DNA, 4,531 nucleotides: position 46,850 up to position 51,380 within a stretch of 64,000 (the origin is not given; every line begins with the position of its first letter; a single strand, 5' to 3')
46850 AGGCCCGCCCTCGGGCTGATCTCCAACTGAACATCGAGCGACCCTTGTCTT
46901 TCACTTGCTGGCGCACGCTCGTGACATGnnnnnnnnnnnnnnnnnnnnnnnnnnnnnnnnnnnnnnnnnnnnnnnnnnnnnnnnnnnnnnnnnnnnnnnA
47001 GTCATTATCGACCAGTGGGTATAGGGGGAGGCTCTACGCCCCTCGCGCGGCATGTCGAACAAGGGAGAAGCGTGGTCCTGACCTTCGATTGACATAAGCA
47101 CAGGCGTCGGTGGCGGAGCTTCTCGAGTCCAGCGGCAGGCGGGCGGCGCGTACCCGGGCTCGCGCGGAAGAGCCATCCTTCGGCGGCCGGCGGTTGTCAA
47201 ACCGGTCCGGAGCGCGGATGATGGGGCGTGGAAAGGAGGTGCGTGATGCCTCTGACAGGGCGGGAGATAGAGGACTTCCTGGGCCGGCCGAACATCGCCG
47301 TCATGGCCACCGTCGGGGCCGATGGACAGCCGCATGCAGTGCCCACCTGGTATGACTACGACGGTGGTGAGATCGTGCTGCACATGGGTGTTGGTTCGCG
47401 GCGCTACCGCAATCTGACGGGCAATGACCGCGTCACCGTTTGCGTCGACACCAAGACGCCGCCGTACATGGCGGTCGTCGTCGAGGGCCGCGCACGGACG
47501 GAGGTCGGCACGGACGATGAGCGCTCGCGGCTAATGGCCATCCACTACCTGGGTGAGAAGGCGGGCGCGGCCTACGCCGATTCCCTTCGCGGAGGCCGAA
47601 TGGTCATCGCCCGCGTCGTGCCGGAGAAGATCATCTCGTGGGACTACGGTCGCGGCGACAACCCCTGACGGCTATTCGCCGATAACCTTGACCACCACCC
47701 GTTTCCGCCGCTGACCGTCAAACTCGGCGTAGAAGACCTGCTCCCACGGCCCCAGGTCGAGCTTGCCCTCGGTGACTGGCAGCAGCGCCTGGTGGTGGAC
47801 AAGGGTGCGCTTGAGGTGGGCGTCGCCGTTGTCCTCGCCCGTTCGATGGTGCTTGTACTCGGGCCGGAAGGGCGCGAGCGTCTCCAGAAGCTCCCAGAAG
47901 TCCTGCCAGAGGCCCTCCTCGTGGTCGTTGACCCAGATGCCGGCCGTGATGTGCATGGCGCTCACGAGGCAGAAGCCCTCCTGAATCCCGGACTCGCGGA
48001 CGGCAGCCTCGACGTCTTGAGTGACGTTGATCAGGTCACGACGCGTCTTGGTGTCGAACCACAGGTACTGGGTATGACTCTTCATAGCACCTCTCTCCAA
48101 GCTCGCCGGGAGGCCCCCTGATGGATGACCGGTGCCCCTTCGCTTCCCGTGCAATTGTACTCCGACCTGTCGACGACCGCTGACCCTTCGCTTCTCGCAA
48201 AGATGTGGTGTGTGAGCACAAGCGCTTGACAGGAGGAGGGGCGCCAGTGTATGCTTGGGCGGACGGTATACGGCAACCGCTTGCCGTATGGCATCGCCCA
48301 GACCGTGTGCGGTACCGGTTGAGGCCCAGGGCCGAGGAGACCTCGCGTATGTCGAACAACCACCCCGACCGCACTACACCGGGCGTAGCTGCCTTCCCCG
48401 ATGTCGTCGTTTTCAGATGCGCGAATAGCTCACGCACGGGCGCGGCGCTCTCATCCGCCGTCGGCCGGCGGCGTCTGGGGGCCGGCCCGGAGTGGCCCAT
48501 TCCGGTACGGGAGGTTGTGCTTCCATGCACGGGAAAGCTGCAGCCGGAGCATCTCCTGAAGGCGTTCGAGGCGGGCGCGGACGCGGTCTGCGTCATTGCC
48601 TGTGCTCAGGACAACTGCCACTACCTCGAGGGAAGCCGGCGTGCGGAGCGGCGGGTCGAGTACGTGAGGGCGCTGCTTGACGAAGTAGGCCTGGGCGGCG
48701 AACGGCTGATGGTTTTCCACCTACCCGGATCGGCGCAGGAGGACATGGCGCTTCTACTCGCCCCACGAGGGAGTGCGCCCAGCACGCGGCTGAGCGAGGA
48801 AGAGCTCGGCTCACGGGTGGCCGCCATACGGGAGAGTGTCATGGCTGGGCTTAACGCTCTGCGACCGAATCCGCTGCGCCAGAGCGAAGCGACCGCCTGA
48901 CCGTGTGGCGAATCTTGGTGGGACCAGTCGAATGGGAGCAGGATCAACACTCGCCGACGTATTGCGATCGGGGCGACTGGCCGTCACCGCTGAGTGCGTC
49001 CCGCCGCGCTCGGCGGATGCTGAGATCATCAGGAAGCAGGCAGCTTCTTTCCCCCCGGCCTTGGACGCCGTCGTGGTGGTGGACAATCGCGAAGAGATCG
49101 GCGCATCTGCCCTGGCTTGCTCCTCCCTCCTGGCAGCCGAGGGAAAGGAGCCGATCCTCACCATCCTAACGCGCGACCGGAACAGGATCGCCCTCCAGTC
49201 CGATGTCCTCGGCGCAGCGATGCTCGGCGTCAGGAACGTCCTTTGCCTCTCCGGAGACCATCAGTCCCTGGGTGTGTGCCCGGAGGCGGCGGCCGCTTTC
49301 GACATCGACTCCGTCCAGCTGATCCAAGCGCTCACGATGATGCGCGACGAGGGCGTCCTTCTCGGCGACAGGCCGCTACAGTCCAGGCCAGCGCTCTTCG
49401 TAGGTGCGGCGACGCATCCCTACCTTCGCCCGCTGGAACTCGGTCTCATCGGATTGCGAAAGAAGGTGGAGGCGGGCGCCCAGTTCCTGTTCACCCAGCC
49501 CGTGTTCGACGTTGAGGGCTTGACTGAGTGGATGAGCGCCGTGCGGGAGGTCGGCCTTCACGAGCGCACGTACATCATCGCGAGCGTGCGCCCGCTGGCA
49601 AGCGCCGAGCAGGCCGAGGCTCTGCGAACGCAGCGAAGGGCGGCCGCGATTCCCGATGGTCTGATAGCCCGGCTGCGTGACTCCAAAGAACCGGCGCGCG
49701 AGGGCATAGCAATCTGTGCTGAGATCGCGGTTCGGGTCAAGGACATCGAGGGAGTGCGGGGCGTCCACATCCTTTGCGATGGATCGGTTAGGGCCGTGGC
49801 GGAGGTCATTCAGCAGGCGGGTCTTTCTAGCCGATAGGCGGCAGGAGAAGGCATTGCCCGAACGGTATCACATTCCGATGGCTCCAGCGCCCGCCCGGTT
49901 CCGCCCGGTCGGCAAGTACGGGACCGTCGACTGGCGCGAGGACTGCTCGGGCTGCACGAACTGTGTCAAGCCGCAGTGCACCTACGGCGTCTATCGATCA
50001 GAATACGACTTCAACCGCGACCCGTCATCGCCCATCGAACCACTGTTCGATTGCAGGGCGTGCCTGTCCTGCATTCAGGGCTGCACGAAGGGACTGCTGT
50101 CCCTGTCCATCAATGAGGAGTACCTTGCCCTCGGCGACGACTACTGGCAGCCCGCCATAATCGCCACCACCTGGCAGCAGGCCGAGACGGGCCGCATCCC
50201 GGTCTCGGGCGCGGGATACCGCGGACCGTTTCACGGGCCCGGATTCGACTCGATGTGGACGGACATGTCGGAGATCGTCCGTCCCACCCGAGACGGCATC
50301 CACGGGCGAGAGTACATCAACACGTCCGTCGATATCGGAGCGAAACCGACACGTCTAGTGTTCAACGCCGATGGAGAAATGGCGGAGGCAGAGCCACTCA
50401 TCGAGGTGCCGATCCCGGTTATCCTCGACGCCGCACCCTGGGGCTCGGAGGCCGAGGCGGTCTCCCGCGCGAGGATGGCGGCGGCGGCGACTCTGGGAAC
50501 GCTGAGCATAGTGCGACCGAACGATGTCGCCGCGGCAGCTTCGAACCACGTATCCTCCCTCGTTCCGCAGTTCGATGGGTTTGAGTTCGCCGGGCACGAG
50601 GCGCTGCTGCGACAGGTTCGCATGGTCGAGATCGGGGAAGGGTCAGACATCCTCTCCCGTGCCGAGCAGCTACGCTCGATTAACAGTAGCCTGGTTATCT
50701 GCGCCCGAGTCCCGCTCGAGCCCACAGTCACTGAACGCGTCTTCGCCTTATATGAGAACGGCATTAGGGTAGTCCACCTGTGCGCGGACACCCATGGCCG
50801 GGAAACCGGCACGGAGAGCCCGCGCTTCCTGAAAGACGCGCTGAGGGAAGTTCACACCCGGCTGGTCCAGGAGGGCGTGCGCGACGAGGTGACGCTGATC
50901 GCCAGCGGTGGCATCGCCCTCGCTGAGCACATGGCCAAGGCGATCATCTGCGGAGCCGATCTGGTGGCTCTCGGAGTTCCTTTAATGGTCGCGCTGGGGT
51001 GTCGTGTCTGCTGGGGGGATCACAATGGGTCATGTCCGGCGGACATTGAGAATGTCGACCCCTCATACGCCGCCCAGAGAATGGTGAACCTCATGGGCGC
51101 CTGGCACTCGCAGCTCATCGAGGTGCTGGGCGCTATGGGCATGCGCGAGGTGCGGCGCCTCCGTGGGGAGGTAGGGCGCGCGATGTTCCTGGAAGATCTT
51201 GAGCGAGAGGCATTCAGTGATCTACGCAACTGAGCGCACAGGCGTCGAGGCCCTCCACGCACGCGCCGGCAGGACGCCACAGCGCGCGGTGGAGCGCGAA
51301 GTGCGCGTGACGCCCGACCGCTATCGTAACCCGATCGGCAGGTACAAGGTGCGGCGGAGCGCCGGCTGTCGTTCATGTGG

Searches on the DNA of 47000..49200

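Call 71: search_rna_families(source=window, start=47000, end=49200, threshold=evalue, max_evalue=1)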
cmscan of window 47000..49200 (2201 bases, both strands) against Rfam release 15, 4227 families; matches with E-value up to 1: 1.
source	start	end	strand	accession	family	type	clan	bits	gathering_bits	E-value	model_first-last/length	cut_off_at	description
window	49044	49150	+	RF02260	MAT2A_A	Cis-reg;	-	18.6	40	0.82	1-65/65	no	MAT2A 3'UTR stem loop A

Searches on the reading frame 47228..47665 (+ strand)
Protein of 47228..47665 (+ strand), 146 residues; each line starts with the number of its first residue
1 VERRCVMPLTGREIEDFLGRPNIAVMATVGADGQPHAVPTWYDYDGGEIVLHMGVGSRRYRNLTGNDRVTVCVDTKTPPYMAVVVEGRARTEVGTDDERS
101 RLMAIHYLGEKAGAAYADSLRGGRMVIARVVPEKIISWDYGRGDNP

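Call 34: search_protein_families(library=pfam, proteins=[window:47228-47665:+], max_evalue=0.001)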
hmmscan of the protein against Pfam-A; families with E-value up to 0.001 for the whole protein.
window:47228-47665:+ (146 aa): 2 families
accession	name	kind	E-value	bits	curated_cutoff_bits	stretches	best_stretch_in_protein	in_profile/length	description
PF01243.27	PNPOx_N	-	4.8e-19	69.3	28.1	1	12-138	3-119/120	Pyridoxamine 5'-phosphate oxidase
PF12900.13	Pyridox_ox_2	-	5.3e-09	36.6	27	1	12-101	3-99/140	Pyridoxamine 5'-phosphate oxidase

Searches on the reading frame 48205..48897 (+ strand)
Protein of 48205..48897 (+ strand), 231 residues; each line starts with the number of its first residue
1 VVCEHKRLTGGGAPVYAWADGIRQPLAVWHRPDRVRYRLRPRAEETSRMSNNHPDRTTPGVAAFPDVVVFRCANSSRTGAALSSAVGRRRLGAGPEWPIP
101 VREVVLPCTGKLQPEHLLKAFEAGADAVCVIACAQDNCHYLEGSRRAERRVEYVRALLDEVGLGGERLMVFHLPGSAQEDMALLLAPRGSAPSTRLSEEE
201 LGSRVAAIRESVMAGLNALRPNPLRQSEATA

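Call 34: search_protein_families(library=pfam, proteins=[window:48205-48897:+], max_evalue=0.001)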
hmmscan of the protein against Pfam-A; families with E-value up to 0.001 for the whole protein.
window:48205-48897:+ (231 aa): 1 family
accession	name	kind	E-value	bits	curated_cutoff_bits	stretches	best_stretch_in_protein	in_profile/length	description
PF02662.21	FlpD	-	2.5e-24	86.1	22.3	1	67-181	1-108/123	Methyl-viologen-reducing hydrogenase, delta subunit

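Call 48: search_protein_families(library=ncbifam, proteins=[window:48205-48897:+], max_evalue=0.00001)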
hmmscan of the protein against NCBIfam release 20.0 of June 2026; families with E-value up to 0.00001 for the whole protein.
window:48205-48897:+ (231 aa): 2 families
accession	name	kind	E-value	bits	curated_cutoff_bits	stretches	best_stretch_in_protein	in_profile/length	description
NF045873.1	F420_non_VhuD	exception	5e-22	78.4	215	1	87-176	21-106/132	F420-non-reducing hydrogenase iron-sulfur subunit VhuD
NF040770.1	hetero_SS_HdrA2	exception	6.4e-17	60.9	1100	1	62-178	645-754/777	CoB-CoM heterodisulfide reductase HdrA2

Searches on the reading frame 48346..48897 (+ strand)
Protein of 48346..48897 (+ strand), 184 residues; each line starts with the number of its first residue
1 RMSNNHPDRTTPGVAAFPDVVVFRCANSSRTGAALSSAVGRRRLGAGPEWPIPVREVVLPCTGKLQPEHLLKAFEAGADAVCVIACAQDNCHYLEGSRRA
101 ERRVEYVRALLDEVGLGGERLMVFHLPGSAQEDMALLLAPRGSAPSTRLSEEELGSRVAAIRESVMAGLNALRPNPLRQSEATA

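Call 74: search_solved_structures(query=window:48346-48897:+, max_evalue=0.001, show_alignments=2)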
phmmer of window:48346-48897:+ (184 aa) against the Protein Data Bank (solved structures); distinct sequences matched with E-value up to 0.001: 7.
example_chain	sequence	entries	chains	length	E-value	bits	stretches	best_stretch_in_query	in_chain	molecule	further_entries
9sfi_K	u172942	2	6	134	1.3e-17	67.1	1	39-129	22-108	F420-non-reducing hydrogenase subunit delta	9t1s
9sw2_D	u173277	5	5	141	1.6e-15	60.3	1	25-127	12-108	F420-non-reducing hydrogenase iron-sulfur subunit D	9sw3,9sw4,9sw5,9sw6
5odc_D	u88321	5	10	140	7.3e-14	55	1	20-123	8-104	Methyl-viologen reducing hydrogenase subunit D | Methyl-viologen reducing hydrogenase, subunit D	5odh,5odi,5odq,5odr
7bkb_F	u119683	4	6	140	1.5e-13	54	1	45-127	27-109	F420-non-reducing hydrogenase subunit D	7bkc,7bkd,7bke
8rvu_F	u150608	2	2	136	4.4e-11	45.9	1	20-122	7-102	Methyl viologen-reducing hydrogenase, subunit D-related protein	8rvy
8rvv_F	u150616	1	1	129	5.2e-11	45.7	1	27-123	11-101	Methyl viologen-reducing hydrogenase, subunit D-related protein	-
3og3_A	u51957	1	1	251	0.001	21.9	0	61-119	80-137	Imidazole glycerol phosphate synthase subunit hisF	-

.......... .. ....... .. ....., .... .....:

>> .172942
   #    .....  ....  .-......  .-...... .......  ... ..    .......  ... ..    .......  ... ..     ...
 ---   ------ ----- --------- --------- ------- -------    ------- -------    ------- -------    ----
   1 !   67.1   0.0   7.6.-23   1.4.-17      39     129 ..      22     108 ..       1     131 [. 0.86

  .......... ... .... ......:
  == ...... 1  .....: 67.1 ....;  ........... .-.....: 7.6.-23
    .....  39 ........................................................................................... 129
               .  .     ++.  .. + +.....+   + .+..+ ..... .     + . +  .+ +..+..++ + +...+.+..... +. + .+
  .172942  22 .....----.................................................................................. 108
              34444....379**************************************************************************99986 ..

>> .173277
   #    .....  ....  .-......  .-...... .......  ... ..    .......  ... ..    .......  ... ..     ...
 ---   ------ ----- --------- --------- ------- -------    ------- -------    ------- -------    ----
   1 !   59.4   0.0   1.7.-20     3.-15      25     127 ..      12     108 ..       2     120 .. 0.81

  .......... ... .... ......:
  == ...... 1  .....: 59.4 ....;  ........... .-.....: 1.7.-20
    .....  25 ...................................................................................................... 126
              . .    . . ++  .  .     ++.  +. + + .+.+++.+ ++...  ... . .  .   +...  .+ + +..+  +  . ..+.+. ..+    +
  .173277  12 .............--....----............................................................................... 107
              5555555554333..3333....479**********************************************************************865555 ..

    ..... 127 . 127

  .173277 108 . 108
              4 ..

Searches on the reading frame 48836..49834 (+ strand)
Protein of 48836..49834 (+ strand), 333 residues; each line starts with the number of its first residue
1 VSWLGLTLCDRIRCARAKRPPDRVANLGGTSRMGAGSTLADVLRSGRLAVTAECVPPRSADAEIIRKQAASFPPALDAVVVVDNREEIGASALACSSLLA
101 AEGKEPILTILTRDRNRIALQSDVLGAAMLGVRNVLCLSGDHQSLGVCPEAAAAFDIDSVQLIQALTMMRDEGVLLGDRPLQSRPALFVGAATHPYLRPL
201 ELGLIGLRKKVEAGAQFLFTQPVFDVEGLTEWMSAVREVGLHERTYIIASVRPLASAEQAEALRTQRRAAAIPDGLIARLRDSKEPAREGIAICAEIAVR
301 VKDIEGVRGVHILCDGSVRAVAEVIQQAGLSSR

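Call 6: search_protein_families(library=pfam, proteins=[window:48836-49834:+], max_evalue=0.001)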
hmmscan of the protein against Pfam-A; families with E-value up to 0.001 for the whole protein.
window:48836-49834:+ (333 aa): 1 family
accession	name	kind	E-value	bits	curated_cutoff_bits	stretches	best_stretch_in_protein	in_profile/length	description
PF02219.23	MTHFR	-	8.6e-21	75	24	1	41-329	4-287/287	Methylenetetrahydrofolate reductase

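Call 48: search_protein_families(library=ncbifam, proteins=[window:48836-49834:+], max_evalue=0.00001)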
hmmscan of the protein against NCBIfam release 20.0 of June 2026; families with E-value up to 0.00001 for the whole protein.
window:48836-49834:+ (333 aa): 3 families
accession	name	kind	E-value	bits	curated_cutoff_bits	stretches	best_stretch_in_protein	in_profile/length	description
NF006396.0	PRK08645.1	equivalog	5.7e-45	153.5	453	1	32-313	307-586/611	bifunctional homocysteine S-methyltransferase/methylenetetrahydrofolate reductase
TIGR00676.1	fadh2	equivalog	5.5e-14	52.2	293.7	1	120-327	75-273/275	methylenetetrahydrofolate reductase [NAD(P)H]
TIGR00677.1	fadh2_euk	equivalog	1e-10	41.4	310.05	1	127-330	83-277/281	methylenetetrahydrofolate reductase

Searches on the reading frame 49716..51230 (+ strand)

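Call 6: search_protein_families(library=pfam, proteins=[window:49716-51230:+], max_evalue=0.001)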
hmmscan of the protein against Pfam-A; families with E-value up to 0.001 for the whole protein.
window:49716-51230:+ (505 aa): 4 families
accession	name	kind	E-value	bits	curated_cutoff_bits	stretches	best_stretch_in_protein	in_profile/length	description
PF01645.23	Glu_synthase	-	4.7e-18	66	20.4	1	375-476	259-368/369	Conserved region in glutamate synthase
PF00478.31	IMPDH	-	3.1e-06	26.9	25.6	0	388-421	204-237/345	IMP dehydrogenase / GMP reductase domain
PF01070.24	FMN_dh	-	8.1e-05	22.3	24.9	1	384-429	266-311/350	FMN-dependent dehydrogenase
PF13187.11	Fer4_9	-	0.00013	22.3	27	1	76-126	1-50/52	4Fe-4S dicluster domain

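Call 48: search_protein_families(library=ncbifam, proteins=[window:49716-51230:+], max_evalue=0.00001)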
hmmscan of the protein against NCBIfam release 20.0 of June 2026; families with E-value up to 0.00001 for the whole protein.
window:49716-51230:+ (505 aa): 1 family
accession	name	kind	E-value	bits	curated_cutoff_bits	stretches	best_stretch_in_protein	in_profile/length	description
NF008730.0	PRK11750.1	equivalog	5.3e-07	27.3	1047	1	376-498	1052-1178/1490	glutamate synthase large subunit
